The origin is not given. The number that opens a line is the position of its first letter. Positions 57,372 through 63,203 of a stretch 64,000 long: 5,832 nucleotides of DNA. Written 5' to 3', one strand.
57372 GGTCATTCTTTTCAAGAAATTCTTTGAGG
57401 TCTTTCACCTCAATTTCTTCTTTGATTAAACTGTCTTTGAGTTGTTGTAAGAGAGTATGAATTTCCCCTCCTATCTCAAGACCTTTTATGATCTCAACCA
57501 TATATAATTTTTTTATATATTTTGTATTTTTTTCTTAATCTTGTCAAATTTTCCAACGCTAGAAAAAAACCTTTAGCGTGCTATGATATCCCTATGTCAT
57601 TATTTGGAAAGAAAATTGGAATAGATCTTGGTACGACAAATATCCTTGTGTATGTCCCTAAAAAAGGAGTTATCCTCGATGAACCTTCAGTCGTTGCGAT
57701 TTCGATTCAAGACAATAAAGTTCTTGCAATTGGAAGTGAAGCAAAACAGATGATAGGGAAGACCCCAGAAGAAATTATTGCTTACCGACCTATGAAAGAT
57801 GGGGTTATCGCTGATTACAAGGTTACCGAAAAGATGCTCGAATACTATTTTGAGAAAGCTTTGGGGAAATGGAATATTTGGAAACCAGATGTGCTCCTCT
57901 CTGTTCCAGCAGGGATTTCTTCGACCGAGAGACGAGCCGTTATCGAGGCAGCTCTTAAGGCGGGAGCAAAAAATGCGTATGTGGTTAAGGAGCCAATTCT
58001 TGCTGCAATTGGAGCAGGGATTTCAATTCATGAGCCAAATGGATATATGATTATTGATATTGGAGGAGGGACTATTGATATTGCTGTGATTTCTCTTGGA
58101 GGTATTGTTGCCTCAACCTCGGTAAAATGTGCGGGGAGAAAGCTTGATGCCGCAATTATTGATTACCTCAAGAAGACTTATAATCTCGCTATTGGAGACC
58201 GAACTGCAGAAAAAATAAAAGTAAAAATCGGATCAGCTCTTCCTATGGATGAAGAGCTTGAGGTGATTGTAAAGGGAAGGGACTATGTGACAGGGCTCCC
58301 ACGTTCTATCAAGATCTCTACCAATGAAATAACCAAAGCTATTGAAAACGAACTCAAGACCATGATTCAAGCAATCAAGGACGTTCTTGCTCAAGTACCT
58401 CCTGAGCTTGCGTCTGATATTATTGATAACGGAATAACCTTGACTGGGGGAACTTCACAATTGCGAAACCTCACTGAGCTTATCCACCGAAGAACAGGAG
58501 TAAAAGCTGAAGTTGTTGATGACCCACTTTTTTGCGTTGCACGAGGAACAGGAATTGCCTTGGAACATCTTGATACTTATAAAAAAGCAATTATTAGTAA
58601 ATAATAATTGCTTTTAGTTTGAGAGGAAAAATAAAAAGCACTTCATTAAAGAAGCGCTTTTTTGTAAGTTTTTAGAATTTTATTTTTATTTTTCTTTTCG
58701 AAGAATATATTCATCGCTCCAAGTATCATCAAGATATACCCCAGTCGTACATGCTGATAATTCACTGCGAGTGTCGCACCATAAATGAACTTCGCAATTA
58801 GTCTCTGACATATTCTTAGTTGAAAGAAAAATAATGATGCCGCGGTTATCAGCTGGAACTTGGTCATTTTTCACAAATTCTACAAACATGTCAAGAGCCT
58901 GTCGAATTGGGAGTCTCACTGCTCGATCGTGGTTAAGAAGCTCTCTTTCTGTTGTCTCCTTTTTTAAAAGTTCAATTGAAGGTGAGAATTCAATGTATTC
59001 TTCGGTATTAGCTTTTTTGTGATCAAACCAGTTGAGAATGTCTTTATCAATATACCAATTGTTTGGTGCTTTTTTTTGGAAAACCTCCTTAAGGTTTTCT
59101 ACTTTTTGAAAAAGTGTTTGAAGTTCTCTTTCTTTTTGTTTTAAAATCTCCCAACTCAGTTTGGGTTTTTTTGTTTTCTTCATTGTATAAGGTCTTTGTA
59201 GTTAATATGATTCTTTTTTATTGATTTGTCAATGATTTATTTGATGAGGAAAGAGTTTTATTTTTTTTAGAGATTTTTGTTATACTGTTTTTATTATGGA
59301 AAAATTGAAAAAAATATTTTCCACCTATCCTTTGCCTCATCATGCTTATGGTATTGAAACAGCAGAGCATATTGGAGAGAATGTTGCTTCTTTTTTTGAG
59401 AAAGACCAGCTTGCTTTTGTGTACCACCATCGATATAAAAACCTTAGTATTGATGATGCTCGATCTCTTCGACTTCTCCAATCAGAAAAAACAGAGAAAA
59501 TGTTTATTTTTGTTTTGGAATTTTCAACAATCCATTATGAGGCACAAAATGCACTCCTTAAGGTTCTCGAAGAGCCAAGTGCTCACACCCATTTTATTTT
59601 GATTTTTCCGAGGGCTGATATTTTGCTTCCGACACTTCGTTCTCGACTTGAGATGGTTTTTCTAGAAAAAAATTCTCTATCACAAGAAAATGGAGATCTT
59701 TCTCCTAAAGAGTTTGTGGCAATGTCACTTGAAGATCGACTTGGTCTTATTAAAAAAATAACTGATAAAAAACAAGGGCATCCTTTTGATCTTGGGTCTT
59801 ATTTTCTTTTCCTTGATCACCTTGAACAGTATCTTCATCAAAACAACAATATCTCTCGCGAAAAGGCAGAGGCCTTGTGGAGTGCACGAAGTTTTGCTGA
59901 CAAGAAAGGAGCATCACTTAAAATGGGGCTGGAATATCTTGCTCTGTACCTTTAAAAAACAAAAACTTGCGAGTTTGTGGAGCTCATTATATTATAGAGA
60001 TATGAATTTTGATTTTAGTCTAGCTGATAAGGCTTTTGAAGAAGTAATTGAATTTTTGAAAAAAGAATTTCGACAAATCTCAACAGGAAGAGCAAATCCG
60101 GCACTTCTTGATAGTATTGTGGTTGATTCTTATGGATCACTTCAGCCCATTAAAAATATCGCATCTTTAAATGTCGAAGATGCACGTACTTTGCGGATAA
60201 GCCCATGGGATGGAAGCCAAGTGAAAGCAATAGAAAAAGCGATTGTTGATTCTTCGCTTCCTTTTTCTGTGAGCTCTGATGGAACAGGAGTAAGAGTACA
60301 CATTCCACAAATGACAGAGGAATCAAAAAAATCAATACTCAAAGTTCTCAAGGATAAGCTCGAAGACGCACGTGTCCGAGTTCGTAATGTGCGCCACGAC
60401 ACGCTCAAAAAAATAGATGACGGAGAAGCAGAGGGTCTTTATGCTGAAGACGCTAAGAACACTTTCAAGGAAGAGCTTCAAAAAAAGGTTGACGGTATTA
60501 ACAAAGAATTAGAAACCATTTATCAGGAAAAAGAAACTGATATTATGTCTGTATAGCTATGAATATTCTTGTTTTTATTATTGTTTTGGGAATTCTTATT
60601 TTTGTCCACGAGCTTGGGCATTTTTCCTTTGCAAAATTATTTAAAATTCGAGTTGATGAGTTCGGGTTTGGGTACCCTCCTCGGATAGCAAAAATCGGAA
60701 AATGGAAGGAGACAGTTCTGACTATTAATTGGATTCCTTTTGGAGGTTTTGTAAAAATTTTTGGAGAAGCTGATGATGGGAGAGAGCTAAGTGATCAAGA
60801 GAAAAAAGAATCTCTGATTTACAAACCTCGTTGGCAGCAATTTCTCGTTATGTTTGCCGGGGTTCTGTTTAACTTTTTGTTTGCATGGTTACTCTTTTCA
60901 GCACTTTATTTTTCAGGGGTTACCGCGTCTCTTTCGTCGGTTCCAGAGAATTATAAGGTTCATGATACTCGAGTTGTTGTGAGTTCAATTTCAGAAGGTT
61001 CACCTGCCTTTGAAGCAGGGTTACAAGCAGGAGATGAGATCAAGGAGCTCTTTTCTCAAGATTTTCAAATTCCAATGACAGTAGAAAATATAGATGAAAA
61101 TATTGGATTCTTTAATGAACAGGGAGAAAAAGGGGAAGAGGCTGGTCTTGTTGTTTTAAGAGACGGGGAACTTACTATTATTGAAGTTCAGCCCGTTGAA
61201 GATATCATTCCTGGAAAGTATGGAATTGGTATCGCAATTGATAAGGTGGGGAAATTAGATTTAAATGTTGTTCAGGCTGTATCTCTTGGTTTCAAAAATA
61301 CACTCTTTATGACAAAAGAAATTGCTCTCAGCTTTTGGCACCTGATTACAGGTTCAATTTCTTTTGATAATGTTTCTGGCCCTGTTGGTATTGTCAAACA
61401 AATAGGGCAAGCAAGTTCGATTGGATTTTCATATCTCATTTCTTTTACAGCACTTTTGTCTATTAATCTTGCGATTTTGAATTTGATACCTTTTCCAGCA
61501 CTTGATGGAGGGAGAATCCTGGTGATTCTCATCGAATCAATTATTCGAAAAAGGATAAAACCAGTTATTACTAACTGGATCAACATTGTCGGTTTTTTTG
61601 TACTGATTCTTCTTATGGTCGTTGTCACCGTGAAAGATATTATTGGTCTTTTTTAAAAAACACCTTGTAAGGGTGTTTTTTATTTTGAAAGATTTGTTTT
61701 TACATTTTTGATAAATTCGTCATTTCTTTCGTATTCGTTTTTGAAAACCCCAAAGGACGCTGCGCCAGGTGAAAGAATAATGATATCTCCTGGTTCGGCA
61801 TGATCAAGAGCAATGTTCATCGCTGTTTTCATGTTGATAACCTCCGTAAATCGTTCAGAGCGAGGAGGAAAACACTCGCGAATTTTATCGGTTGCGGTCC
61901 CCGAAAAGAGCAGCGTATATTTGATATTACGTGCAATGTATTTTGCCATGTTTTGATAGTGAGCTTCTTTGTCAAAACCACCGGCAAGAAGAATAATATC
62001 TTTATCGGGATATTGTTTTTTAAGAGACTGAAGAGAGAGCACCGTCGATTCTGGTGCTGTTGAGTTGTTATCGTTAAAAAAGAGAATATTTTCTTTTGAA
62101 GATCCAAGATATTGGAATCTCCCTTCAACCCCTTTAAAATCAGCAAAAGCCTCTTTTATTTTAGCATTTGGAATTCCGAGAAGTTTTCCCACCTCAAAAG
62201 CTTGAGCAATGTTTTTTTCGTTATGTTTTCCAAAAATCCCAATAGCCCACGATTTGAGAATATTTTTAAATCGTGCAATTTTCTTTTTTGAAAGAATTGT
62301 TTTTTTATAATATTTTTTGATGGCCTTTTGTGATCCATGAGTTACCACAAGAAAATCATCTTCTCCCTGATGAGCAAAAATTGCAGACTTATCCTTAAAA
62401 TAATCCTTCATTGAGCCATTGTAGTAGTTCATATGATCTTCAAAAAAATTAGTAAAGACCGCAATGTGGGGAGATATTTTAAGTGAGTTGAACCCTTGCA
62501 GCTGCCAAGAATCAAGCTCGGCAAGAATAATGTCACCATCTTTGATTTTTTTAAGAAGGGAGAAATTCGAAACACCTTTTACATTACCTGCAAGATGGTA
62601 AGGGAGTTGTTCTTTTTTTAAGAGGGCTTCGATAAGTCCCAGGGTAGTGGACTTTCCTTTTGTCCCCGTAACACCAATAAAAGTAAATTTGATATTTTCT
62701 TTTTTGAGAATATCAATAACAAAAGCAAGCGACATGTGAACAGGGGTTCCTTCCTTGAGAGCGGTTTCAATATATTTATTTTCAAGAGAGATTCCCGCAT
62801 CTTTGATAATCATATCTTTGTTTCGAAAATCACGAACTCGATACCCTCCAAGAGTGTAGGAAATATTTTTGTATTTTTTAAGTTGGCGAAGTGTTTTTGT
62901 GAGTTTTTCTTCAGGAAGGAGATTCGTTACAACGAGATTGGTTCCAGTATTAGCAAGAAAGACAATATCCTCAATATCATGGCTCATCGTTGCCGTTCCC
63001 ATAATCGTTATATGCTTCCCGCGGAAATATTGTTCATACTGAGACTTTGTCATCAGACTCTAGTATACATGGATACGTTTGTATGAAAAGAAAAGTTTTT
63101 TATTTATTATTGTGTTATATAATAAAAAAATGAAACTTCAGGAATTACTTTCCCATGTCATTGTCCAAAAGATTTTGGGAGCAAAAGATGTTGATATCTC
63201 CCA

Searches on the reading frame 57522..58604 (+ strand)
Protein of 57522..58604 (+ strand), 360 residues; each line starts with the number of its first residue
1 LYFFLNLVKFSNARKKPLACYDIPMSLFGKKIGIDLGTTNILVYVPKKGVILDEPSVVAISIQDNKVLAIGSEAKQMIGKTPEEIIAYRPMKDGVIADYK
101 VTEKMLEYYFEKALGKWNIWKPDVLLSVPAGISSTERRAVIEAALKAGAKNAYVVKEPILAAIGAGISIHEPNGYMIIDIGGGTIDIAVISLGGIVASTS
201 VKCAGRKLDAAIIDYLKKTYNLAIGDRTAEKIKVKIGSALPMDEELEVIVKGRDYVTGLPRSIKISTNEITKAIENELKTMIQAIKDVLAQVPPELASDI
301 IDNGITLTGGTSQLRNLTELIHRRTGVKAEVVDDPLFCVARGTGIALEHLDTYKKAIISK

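Call 12: search_protein_families(library=pfam, proteins=[window:57522-58604:+], max_evalue=0.001)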
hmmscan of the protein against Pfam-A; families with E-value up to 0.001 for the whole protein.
window:57522-58604:+ (360 aa): 6 families
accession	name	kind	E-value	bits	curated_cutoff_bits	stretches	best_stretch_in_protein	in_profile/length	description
PF06723.19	MreB_Mbl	-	6e-131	436.6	27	1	30-354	2-326/327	MreB/Mbl protein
PF00012.26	HSP70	-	3.4e-14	52.4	20.6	1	123-345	135-370/599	Hsp70 protein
PF14450.12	FtsA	-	8.1e-13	49.3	31.8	1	177-340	2-125/127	Cell division protein FtsA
PF00022.25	Actin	-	3e-12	46.3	27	1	55-219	31-190/410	Actin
PF25216.1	Volactin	-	1.7e-05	24.9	35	0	56-157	47-152/321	Volactin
PF11104.14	PilM_2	-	0.00016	21.2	27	0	304-334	277-307/340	Type IV pilus assembly protein PilM;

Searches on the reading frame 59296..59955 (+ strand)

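Call 54: search_protein_families(library=pfam, proteins=[window:59296-59955:+], max_evalue=0.001)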
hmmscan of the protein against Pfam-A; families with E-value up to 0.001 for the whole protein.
window:59296-59955:+ (219 aa): 1 family
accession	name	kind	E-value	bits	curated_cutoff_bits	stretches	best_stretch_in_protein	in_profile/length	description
PF13177.12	DNA_pol3_delta2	-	4.1e-13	50.1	27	1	48-125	79-159/161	DNA polymerase III, delta subunit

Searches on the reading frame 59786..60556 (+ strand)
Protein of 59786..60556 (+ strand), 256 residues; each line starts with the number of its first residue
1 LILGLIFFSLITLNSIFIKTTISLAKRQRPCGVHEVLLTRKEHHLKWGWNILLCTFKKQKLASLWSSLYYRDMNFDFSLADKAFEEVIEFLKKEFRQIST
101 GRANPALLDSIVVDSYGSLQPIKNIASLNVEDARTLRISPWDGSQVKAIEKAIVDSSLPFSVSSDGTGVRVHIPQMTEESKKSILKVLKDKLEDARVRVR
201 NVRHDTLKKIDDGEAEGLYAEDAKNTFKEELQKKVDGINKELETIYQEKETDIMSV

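Call 54: search_protein_families(library=pfam, proteins=[window:59786-60556:+], max_evalue=0.001)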
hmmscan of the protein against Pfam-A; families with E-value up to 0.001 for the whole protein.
window:59786-60556:+ (256 aa): 1 family
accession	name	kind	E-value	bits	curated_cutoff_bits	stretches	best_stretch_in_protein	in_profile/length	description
PF01765.24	RRF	-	1.3e-48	165.4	29.7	1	91-254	1-164/164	Ribosome recycling factor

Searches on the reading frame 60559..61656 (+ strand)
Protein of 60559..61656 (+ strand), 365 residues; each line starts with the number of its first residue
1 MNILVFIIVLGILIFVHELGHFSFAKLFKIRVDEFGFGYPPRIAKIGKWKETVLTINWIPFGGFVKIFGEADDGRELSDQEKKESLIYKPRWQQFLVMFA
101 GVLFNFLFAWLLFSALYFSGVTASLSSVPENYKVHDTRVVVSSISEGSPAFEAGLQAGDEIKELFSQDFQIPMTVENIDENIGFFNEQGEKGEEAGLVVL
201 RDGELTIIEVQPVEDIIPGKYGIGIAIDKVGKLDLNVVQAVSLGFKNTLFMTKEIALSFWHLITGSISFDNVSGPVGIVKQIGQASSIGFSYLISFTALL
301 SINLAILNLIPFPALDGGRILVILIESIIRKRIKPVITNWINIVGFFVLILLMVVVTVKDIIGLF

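Call 12: search_protein_families(library=pfam, proteins=[window:60559-61656:+], max_evalue=0.001)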
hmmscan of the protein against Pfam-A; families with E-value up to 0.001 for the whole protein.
window:60559-61656:+ (365 aa): 4 families
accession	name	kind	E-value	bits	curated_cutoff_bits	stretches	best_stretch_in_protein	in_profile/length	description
PF02163.28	Peptidase_M50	-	1.6e-58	198.1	27.2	1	6-352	2-221/221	Peptidase family M50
PF13180.12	PDZ_2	-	8.6e-05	23.2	27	1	134-210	9-78/80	PDZ domain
PF17820.7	PDZ_6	-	0.00035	20.7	27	1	140-161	1-22/54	PDZ domain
PF00595.29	PDZ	-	0.0006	20.6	23.2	0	132-163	23-51/81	PDZ domain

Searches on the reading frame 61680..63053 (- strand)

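Call 11: search_protein_families(library=pfam, proteins=[window:61680-63053:-], max_evalue=0.001)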
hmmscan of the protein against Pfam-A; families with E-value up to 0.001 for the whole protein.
window:61680-63053:- (457 aa): 3 families
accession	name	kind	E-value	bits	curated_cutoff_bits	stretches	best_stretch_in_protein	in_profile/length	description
PF08245.18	Mur_ligase_M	-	1.5e-18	67.9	24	1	128-254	1-140/200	Mur ligase middle domain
PF02875.26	Mur_ligase_C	-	5.2e-11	43.9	28.4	1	311-429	1-125/127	Mur ligase, glutamate ligase domain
PF21799.2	MurD-like_N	-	9.6e-05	23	27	0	31-105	17-86/88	Mur ligase MurD-like, N-terminal domain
